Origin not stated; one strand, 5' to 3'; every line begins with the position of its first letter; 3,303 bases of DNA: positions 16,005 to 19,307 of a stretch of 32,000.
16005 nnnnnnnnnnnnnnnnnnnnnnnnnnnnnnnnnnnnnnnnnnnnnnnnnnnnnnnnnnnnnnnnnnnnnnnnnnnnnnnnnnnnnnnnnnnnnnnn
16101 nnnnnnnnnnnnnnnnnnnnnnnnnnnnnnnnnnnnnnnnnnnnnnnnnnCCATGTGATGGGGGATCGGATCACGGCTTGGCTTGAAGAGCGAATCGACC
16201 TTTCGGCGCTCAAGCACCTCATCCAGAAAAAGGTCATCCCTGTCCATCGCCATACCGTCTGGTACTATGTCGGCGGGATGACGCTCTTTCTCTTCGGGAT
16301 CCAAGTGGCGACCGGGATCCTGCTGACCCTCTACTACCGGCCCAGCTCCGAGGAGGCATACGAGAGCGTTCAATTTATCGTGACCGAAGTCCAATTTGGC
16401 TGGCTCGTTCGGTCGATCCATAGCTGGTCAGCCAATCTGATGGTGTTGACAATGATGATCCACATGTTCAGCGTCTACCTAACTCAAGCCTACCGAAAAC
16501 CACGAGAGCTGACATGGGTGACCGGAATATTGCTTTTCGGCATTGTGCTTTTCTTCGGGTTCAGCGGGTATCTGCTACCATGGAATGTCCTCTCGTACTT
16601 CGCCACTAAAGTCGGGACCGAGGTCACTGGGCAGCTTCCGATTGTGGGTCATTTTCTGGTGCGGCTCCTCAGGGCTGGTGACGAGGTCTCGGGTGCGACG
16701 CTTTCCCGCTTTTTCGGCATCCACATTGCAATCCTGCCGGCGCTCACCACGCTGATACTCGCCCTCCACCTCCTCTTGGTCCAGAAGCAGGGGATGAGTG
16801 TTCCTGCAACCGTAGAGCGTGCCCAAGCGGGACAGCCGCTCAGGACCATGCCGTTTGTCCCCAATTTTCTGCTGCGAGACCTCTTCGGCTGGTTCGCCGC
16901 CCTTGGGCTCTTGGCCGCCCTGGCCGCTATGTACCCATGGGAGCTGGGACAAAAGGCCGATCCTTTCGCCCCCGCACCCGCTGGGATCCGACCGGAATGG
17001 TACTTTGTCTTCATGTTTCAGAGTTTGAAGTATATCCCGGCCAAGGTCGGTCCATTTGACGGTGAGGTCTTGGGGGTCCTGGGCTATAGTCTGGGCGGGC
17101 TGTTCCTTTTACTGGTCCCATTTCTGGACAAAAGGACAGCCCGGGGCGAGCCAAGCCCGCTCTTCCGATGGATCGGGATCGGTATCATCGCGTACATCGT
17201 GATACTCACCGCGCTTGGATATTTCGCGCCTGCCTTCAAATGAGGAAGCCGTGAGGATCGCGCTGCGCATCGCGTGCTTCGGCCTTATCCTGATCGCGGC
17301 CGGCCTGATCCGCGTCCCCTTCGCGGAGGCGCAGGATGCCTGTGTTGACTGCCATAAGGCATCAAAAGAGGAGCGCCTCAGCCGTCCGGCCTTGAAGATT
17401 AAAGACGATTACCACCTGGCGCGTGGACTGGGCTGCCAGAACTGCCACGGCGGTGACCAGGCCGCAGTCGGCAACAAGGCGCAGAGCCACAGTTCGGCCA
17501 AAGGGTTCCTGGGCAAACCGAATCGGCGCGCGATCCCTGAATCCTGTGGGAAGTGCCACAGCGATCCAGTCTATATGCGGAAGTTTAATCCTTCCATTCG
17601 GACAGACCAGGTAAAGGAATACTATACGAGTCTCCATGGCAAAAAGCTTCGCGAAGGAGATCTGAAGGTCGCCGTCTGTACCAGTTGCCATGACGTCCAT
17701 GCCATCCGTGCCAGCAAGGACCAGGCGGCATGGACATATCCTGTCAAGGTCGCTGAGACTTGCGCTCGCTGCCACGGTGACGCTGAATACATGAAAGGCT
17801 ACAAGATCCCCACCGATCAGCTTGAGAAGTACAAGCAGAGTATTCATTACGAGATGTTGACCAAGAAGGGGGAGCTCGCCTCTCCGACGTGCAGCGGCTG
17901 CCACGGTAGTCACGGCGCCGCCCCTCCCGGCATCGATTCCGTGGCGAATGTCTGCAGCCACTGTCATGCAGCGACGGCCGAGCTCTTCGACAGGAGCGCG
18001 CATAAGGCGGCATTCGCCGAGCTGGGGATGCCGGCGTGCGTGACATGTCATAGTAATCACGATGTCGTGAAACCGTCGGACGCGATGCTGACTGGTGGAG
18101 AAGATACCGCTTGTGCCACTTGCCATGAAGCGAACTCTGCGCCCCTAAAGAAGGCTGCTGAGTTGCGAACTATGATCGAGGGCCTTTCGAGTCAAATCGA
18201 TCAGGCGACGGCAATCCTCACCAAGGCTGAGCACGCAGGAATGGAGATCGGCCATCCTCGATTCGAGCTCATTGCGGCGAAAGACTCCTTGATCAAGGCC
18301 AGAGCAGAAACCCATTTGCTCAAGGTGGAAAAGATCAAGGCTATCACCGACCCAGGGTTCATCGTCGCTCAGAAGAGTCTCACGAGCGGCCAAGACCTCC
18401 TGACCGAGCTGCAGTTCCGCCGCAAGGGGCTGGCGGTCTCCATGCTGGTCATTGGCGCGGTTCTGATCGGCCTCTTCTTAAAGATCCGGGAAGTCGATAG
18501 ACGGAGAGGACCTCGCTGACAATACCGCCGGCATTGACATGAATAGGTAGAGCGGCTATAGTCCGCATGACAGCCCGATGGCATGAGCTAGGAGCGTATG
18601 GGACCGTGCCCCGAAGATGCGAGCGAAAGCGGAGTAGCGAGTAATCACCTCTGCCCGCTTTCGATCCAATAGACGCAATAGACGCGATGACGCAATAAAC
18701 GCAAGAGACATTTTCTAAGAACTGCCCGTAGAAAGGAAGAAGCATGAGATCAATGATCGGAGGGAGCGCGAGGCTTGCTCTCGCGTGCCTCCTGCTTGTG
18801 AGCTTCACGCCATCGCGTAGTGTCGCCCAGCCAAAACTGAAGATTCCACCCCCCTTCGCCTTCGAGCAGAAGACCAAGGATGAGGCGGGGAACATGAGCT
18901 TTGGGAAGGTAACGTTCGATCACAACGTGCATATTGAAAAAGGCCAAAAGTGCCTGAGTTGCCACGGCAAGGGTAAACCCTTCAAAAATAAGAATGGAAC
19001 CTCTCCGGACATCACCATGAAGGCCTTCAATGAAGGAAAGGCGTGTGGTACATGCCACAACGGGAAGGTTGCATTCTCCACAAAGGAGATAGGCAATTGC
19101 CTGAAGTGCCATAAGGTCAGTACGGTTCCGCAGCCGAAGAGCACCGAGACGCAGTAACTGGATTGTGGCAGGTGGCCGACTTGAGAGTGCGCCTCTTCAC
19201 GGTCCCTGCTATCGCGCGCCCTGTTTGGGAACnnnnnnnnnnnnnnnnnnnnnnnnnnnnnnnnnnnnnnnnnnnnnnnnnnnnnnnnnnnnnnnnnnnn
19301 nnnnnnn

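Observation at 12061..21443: Porin-cytochrome conduit, Rieske/cytochrome b complex, periplasmic trihaem shuttle and CbcL-like haem-fusion protein in one locus: candidate complete outer-membrane-to-quinone electron wire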

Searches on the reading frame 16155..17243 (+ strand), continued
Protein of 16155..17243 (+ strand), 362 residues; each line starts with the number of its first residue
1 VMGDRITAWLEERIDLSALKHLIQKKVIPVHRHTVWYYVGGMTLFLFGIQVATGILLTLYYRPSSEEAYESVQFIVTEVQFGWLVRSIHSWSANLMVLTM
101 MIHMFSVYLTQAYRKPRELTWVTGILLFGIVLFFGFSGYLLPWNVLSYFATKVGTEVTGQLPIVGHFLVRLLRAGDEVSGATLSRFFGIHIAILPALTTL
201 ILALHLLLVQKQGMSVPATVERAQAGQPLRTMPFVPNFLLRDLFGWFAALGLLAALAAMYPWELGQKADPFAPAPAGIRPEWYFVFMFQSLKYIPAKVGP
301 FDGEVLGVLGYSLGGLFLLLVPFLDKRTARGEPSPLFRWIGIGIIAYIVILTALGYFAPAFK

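Call 102: find_homologous_proteins(query=window:16158-17243:+, max_evalue=1e-60)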
Query window:16158-17243:+ (361 aa): 7998 proteins with E <= 1e-60 among 8000 candidates; the best 120 are listed.
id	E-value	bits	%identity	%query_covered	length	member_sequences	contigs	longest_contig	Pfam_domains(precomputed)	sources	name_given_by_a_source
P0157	3.3e-236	802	100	100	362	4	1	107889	PF00033.25,PF00032.23,PF13631.12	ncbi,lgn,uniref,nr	ncbi:cytochrome bc complex cytochrome b subunit [Candidatus Methylomirabilis limnetica]|uniref:Cytoc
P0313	1.4e-233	793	99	100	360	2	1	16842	PF00033.25,PF00032.23,PF13631.12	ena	-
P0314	3.9e-214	729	89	99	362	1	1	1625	PF00033.25,PF00032.23,PF13631.12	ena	-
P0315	1.5e-210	717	86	99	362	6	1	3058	PF00033.25,PF00032.23,PF13631.12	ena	-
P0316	1.5e-210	717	88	100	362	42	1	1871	PF00033.25,PF00032.23,PF13631.12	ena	-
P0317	1.5e-210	717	86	99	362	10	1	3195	PF00033.25,PF00032.23,PF13631.12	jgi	-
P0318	5.0e-209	712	88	100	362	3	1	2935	PF00033.25,PF00032.23,PF13631.12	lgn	-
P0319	6.4e-209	712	88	100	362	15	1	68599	PF00033.25,PF00032.23,PF13631.12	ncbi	-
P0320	2.8e-208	710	88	100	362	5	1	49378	PF00033.25,PF00032.23,PF13631.12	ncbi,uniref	ncbi:cytochrome bc complex cytochrome b subunit [Candidatus Methylomirabilis sp.]|uniref:cytochrome 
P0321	8.1e-208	708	85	99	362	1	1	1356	PF00033.25,PF00032.23,PF13631.12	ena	-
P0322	9.4e-206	701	86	100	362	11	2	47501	PF00033.25,PF00032.23,PF13631.12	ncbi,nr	ncbi:MAG: cytochrome bc complex cytochrome b subunit [candidate division NC10 bacterium]|nr:cytochro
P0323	3.4e-205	700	85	100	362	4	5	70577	PF00033.25,PF00032.23,PF13631.12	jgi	-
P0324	1.1e-203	695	86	100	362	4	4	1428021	PF00033.25,PF00032.23,PF13631.12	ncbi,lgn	-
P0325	1.4e-202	691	84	99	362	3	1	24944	PF00033.25,PF00032.23,PF13631.12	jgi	jgi:cytochrome b6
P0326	2.1e-202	690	85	99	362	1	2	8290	PF00033.25,PF00032.23,PF13631.12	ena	-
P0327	1.3e-201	688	84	99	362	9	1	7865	PF00033.25,PF00032.23,PF13631.12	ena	-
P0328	1.4e-201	688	85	99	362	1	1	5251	PF00033.25,PF00032.23,PF13631.12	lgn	-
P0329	3.6e-201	686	84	99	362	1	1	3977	PF14358.12,PF00033.25,PF00032.23,PF13631.12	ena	-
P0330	5.4e-201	686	84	99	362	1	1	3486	PF14358.12,PF00033.25,PF00032.23,PF13631.12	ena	-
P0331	2.5e-200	684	84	99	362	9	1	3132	PF14358.12,PF00033.25,PF00032.23,PF13631.12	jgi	-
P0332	2.6e-200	684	83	99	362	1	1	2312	PF14358.12,PF00033.25,PF00032.23,PF13631.12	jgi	jgi:cytochrome b6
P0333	3.7e-200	683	82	99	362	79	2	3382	PF00033.25,PF00032.23,PF13631.12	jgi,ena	-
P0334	1.2e-199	681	83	99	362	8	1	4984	PF00033.25,PF00032.23,PF13631.12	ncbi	-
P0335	3.8e-199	680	84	99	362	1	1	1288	PF14358.12,PF00033.25,PF00032.23,PF13631.12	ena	-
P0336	2.2e-198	677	81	99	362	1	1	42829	PF00033.25,PF00032.23,PF13631.12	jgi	jgi:cytochrome b6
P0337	1.1e-196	672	82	99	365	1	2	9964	PF00033.25,PF00032.23,PF13631.12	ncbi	-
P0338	6.1e-196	669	82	99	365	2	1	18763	PF14358.12,PF00033.25,PF00032.23,PF13631.12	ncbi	-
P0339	8.7e-184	629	76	99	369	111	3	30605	PF00033.25,PF00032.23,PF13631.12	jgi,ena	-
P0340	1.9e-183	628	75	100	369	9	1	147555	PF00033.25,PF00032.23,PF13631.12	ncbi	-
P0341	2.8e-182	624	86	89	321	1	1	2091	PF00033.25,PF00032.23,PF13631.12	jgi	jgi:cytochrome b6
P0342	4.1e-182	624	74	100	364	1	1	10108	PF00033.25,PF00032.23,PF13631.12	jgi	-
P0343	6.7e-182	623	74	100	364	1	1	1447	PF00033.25,PF00032.23,PF13631.12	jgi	jgi:cytochrome b6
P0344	7.9e-182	623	75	98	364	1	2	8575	PF00033.25,PF00032.23,PF13631.12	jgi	jgi:cytochrome b6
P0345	9.4e-182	623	74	100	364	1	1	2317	PF00033.25,PF00032.23,PF13631.12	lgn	-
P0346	9.5e-182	622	74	98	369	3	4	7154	PF00033.25,PF00032.23,PF13631.12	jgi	jgi:cytochrome b6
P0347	1.4e-181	622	74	99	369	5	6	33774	PF00033.25,PF00032.23,PF13631.12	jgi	jgi:cytochrome b6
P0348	3.0e-181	621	74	99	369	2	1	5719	PF00033.25,PF00032.23,PF13631.12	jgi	jgi:cytochrome b6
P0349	3.2e-181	621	73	99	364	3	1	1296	PF00033.25,PF00032.23,PF13631.12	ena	-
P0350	3.4e-181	621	73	99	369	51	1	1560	PF00033.25,PF00032.23,PF13631.12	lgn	-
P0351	6.5e-181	620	74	98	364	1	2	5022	PF00033.25,PF00032.23,PF13631.12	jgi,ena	jgi:cytochrome b6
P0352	6.8e-181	620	74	98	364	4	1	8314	PF00033.25,PF00032.23,PF13631.12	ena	-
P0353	8.0e-181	619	73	99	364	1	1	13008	PF00033.25,PF00032.23,PF13631.12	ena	-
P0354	8.9e-181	619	73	100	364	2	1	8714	PF00033.25,PF00032.23,PF13631.12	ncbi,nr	ncbi:MAG TPA: cytochrome bc complex cytochrome b subunit [Candidatus Methylomirabilis sp.]|nr:cytoch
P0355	1.1e-180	619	74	99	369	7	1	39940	PF00033.25,PF00032.23,PF13631.12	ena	-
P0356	1.7e-180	618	75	98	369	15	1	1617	PF00033.25,PF00032.23,PF13631.12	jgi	jgi:quinol-cytochrome oxidoreductase complex cytochrome b subunit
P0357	2.0e-180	618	74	99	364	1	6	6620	PF00033.25,PF00032.23,PF13631.12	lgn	-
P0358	2.1e-180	618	73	98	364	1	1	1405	PF00033.25,PF00032.23,PF13631.12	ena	-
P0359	2.2e-180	618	74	99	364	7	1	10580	PF00033.25,PF00032.23,PF13631.12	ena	-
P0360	4.1e-180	617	74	99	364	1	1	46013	PF00033.25,PF00032.23,PF13631.12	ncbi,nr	ncbi:MAG TPA: cytochrome bc complex cytochrome b subunit [Candidatus Methylomirabilis sp.]|nr:cytoch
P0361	4.6e-180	617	74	98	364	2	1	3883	PF00033.25,PF00032.23,PF13631.12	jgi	-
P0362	5.8e-180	617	72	100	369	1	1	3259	PF00033.25,PF00032.23,PF13631.12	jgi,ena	-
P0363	1.0e-179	616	74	99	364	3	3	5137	PF00033.25,PF00032.23,PF13631.12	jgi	jgi:cytochrome b6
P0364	2.4e-179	615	74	98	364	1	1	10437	PF00033.25,PF00032.23,PF13631.12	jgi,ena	-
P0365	2.5e-179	615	74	98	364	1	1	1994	PF00033.25,PF00032.23,PF13631.12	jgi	jgi:quinol-cytochrome oxidoreductase complex cytochrome b subunit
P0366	2.6e-179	614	74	98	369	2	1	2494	PF00033.25,PF00032.23,PF13631.12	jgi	jgi:cytochrome b6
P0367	2.8e-179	614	72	100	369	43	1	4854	PF00033.25,PF00032.23,PF13631.12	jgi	-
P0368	6.4e-179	613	73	99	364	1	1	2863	PF00033.25,PF00032.23,PF13631.12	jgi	jgi:cytochrome b6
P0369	7.1e-179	613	74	99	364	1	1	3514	PF00033.25,PF00032.23,PF13631.12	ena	-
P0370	7.4e-179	613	72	100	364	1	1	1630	PF00033.25,PF00032.23,PF13631.12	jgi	jgi:cytochrome b6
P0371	7.5e-179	613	73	99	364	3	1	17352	PF00033.25,PF00032.23,PF13631.12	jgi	jgi:cytochrome b6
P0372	1.5e-178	612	72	100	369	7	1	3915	PF00033.25,PF00032.23,PF13631.12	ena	-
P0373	1.6e-178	612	73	99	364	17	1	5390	PF00033.25,PF00032.23,PF13631.12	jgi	jgi:quinol-cytochrome oxidoreductase complex cytochrome b subunit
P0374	1.7e-178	612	71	100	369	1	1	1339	PF00033.25,PF00032.23,PF13631.12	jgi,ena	-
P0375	2.2e-178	611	72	100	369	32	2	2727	PF00033.25,PF00032.23,PF13631.12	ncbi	-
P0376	2.3e-178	611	73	99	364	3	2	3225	PF00033.25,PF00032.23,PF13631.12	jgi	jgi:quinol-cytochrome oxidoreductase complex cytochrome b subunit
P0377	8.8e-178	609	72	100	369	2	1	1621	PF00033.25,PF00032.23,PF13631.12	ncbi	-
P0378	8.9e-178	609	73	99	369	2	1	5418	PF00033.25,PF00032.23,PF13631.12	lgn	-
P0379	1.5e-177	609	72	98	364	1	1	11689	PF00033.25,PF00032.23,PF13631.12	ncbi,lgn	-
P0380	2.1e-177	608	72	99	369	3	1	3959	PF00033.25,PF00032.23,PF13631.12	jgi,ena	-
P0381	2.5e-177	608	72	99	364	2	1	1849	PF00033.25,PF00032.23,PF13631.12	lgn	-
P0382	2.5e-177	608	73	99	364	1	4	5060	PF00033.25,PF00032.23,PF13631.12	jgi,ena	jgi:cytochrome b6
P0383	3.0e-177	608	73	98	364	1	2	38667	PF00033.25,PF00032.23,PF13631.12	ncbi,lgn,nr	ncbi:MAG: cytochrome b N-terminal domain-containing protein [candidate division NC10 bacterium]|nr:c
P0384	5.0e-177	607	73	99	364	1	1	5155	PF00033.25,PF00032.23,PF13631.12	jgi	-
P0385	9.9e-177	606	70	100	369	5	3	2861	PF00033.25,PF00032.23,PF13631.12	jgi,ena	-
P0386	1.8e-176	605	72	99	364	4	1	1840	PF00033.25,PF00032.23,PF13631.12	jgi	jgi:cytochrome b6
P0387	2.5e-176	605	72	98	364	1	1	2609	PF00033.25,PF00032.23,PF13631.12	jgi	jgi:cytochrome b6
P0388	3.7e-176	604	72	99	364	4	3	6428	PF00033.25,PF00032.23,PF13631.12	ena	-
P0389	4.1e-176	604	72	99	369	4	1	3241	PF00033.25,PF00032.23,PF13631.12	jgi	jgi:cytochrome b6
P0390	5.5e-176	604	73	98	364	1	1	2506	PF00033.25,PF00032.23,PF13631.12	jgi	jgi:cytochrome b6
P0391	6.6e-176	603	72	99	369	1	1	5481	PF00033.25,PF00032.23,PF13631.12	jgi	jgi:quinol-cytochrome oxidoreductase complex cytochrome b subunit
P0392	7.4e-176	603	72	98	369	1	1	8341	PF00033.25,PF00032.23,PF13631.12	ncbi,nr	ncbi:MAG: cytochrome bc complex cytochrome b subunit [Acidobacteria bacterium]|nr:cytochrome bc comp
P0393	8.2e-176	603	73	98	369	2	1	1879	PF00033.25,PF00032.23,PF13631.12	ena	-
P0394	1.8e-175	602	72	99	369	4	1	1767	PF00033.25,PF00032.23,PF13631.12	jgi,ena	-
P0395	4.0e-175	601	71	99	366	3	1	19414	PF00033.25,PF00032.23,PF13631.12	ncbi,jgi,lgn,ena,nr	ncbi:MAG TPA: cytochrome bc complex cytochrome b subunit [Candidatus Baltobacteraceae bacterium]|nr:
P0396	5.3e-175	600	72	98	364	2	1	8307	PF00033.25,PF00032.23,PF13631.12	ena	-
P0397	2.7e-174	598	72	99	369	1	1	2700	PF00033.25,PF00032.23,PF13631.12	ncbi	-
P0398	3.2e-174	598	71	99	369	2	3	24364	PF00033.25,PF00032.23,PF13631.12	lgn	-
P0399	5.0e-174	597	71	99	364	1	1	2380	PF00033.25,PF00032.23,PF13631.12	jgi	jgi:quinol-cytochrome oxidoreductase complex cytochrome b subunit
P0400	5.9e-174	597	70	100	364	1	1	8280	PF00033.25,PF00032.23,PF13631.12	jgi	jgi:cytochrome b6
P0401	6.7e-174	597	70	99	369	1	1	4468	PF00033.25,PF00032.23,PF13631.12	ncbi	-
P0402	1.1e-173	596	72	98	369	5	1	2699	PF00033.25,PF00032.23,PF13631.12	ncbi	-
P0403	4.0e-173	594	72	98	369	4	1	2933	PF00033.25,PF00032.23,PF13631.12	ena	-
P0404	5.4e-173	594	71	98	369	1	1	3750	PF00033.25,PF00032.23,PF13631.12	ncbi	-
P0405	3.4e-172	591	73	98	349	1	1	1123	PF00033.25,PF00032.23,PF13631.12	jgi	jgi:cytochrome b6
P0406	4.3e-172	591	71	98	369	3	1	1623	PF00033.25,PF00032.23,PF13631.12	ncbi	-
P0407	8.9e-170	583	69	98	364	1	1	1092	PF00033.25,PF00032.23,PF13631.12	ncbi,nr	ncbi:MAG TPA: cytochrome bc complex cytochrome b subunit, partial [Candidatus Methylomirabilis sp.]|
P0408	1.3e-168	579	72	98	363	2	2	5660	PF00033.25,PF00032.23,PF13631.12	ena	-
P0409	4.4e-168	578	71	98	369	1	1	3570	PF00033.25,PF00032.23,PF13631.12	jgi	jgi:cytochrome b6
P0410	6.2e-168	577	70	97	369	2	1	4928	PF00033.25,PF01292.27,PF00032.23,PF13631.12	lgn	-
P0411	5.7e-167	574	73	98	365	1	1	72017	PF00033.25,PF00032.23,PF13631.12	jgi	jgi:cytochrome b6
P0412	1.2e-163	563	70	98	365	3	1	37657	PF00033.25,PF00032.23,PF13631.12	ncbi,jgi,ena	-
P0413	1.3e-163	563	70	99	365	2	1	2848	PF00033.25,PF00032.23,PF13631.12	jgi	-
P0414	1.6e-163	563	68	99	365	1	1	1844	PF00033.25,PF00032.23,PF13631.12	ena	-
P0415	3.2e-163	562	68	99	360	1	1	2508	PF00033.25,PF00032.23,PF13631.12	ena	-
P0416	4.0e-163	561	67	99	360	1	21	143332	PF00033.25,PF00032.23,PF13631.12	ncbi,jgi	ncbi:MAG TPA: cytochrome bc complex cytochrome b subunit [Methylomirabilota bacterium]|jgi:cytochrom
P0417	4.1e-163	561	68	99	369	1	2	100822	PF00033.25,PF00032.23,PF13631.12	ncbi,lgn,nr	ncbi:MAG: cytochrome bc complex cytochrome b subunit [Acidobacteria bacterium]|nr:cytochrome bc comp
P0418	6.1e-163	561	68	99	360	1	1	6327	PF00033.25,PF00032.23,PF13631.12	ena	-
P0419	8.0e-163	560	66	99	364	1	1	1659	PF00033.25,PF00032.23,PF13631.12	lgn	-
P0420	9.2e-163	560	68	98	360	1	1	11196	PF00033.25,PF00032.23,PF13631.12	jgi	jgi:quinol-cytochrome oxidoreductase complex cytochrome b subunit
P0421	1.0e-162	560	70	98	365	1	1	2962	PF00033.25,PF00032.23,PF13631.12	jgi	jgi:cytochrome b6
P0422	1.1e-162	560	69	98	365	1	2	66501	PF00033.25,PF00032.23,PF13631.12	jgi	jgi:cytochrome b6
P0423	1.7e-162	559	69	98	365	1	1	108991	PF00033.25,PF00032.23,PF13631.12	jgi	-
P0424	1.8e-162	559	69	98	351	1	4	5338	PF00033.25,PF00032.23,PF13631.12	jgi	jgi:cytochrome b6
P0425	1.8e-162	559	69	98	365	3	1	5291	PF00033.25,PF00032.23,PF13631.12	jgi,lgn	jgi:cytochrome b6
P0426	1.9e-162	559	69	98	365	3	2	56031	PF00033.25,PF00032.23,PF13631.12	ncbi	-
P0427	2.0e-162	559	69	98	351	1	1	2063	PF00033.25,PF00032.23,PF13631.12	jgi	jgi:cytochrome b6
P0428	2.1e-162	559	70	98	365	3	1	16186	PF00033.25,PF00032.23,PF13631.12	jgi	jgi:cytochrome b6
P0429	2.4e-162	559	68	99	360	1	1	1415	PF00033.25,PF00032.23,PF13631.12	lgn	-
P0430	3.2e-162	558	69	98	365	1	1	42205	PF00033.25,PF00032.23,PF13631.12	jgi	jgi:cytochrome b6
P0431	3.6e-162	558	67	99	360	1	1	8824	PF00033.25,PF00032.23,PF13631.12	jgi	jgi:cytochrome b6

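Call 103: list_cluster_members(proteins=[P0324, P0319, P0322, P0316, P0323])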
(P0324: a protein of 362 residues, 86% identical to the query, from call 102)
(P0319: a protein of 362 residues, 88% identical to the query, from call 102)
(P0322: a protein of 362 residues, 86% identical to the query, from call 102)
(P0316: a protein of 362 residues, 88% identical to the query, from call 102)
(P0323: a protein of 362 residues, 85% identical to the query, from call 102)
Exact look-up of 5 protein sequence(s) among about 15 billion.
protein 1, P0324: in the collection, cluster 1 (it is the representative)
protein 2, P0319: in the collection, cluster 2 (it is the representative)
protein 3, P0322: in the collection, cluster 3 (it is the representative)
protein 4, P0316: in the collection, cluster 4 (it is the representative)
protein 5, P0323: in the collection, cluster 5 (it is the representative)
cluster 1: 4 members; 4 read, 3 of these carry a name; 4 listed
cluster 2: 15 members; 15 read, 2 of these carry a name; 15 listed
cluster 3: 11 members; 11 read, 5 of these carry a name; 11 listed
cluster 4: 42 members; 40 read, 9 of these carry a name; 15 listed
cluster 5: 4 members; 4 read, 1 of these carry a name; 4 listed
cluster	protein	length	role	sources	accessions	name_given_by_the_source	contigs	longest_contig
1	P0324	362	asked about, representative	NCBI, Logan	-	-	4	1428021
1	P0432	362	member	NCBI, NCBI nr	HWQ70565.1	MAG TPA: cytochrome bc complex cytochrome b subunit [Patescibacteria group bacterium] | cytochrome bc complex cytochrome b subunit [Patescibacteria group bacterium]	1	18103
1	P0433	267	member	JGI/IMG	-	cytochrome b6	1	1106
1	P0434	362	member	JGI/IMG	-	quinol-cytochrome oxidoreductase complex cytochrome b subunit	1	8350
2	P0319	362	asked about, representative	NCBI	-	-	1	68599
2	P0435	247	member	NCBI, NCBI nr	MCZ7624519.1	MAG: cytochrome b N-terminal domain-containing protein [Candidatus Methylomirabilis sp.] | cytochrome b N-terminal domain-containing protein [Candidatus Methylomirabilis sp.]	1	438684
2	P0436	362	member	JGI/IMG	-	cytochrome b6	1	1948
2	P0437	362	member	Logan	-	-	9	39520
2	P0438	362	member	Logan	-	-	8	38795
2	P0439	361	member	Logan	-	-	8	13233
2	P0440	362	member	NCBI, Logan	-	-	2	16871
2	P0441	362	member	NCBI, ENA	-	-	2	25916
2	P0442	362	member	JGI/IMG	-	-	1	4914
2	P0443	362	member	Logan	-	-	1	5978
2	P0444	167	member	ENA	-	-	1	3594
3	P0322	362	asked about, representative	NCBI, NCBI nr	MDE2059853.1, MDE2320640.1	MAG: cytochrome bc complex cytochrome b subunit [candidate division NC10 bacterium] | cytochrome bc complex cytochrome b subunit [candidate division NC10 bacterium]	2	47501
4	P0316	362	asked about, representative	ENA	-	-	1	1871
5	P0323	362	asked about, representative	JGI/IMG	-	-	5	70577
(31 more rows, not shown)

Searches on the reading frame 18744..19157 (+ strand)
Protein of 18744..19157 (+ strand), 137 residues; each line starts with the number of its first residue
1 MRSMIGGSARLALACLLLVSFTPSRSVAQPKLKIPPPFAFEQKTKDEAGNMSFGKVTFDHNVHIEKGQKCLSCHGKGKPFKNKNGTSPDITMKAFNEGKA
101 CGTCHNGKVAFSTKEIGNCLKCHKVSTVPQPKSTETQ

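Call 5: search_protein_families(library=pfam, proteins=[window:18744-19157:+], max_evalue=0.01)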
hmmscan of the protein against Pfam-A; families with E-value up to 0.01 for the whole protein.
window:18744-19157:+ (137 aa): 4 families
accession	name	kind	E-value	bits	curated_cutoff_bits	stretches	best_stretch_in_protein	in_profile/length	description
PF14522.11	Cytochrome_C7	-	4e-16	59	24.8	1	56-124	1-67/67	Cytochrome c7 and related cytochrome c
PF02085.21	Cytochrom_CIII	-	7.1e-06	26.7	22.9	1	41-131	6-90/101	Class III cytochrome C family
PF14537.11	Cytochrom_c3_2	-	7.4e-05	23.6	25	1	66-124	25-79/79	Cytochrome c3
PF09699.15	Paired_CXXCH_1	-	0.00042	20.4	20.6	0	67-108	6-39/41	Doubled CXXCH motif (Paired_CXXCH_1)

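Call 6: search_protein_families(library=ncbifam, proteins=[window:18744-19157:+], max_evalue=0.01)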
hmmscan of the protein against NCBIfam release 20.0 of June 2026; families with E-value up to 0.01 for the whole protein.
window:18744-19157:+ (137 aa): 3 families
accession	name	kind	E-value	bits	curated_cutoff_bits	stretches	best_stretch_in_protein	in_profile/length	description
TIGR04257.1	nanowire_3heme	domain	1.6e-17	63.4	40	1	52-124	9-75/75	c(7)-type cytochrome triheme domain-containing protein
NF045713.1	CxxCH_16_HmcA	equivalog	0.00049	18.8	400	1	45-126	50-142/541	sulfate respiration complex hexadecaheme cytochrome HmcA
NF045784.1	9HemeCytC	equivalog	0.0048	16.3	640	0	44-79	52-87/328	nine-heme cytochrome c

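Call 84: search_solved_structures(query=window:18744-19157:+, max_evalue=0.01)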
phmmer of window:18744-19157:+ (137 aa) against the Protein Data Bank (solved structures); distinct sequences matched with E-value up to 0.01: 4.
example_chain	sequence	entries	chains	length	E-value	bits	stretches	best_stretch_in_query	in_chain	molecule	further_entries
3ov0_A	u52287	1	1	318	2.5e-40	140.8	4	51-124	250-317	Cytochrome c family protein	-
3oue_A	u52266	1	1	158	1.6e-21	79.9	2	51-124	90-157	Cytochrome c family protein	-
3ouq_A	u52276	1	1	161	1.9e-18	70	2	53-124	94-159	Cytochrome c family protein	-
1rwj_A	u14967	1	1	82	2.5e-08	37.2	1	55-123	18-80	Cytochrome c family protein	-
